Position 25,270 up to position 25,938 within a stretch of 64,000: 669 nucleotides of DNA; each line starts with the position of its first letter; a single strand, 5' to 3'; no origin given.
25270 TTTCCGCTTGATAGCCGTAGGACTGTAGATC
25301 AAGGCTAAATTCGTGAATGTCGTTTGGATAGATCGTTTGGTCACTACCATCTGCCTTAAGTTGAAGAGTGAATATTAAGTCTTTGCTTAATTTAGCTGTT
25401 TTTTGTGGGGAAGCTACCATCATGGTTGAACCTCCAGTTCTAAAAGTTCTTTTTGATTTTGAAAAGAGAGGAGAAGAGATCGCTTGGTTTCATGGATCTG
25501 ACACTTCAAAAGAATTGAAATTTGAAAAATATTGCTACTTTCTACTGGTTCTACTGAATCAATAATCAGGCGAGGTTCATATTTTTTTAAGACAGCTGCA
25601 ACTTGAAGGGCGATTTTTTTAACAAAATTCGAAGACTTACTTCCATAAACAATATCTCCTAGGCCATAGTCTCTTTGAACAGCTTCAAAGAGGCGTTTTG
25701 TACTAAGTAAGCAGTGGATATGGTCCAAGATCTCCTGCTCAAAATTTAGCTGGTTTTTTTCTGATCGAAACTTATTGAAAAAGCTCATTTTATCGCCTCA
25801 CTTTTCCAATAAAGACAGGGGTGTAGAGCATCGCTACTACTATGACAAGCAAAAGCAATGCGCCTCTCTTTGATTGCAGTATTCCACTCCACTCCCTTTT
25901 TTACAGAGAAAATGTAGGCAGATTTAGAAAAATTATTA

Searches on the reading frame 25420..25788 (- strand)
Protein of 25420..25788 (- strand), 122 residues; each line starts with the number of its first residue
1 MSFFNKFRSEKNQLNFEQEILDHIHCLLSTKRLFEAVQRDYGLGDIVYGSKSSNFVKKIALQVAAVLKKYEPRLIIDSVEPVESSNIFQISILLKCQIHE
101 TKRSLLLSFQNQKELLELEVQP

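Call 4: search_protein_families(library=pfam, proteins=[window:25420-25788:-], max_evalue=0.01)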
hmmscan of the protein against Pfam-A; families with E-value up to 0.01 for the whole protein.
window:25420-25788:- (122 aa): 1 family
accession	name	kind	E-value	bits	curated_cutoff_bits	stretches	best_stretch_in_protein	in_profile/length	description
PF04965.19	GPW_gp25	-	3.7e-10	39.9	27.2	1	17-91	4-86/96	Baseplate wedge protein gp25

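Call 6: search_protein_families(library=ncbifam, proteins=[window:25420-25788:-], max_evalue=0.01)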
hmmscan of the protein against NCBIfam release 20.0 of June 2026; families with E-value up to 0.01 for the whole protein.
window:25420-25788:- (122 aa): 1 family
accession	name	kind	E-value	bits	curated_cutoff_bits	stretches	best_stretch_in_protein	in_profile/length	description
TIGR03357.1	VI_zyme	equivalog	7.8e-09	35.3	53.2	1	16-110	26-122/133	type VI secretion system baseplate subunit TssE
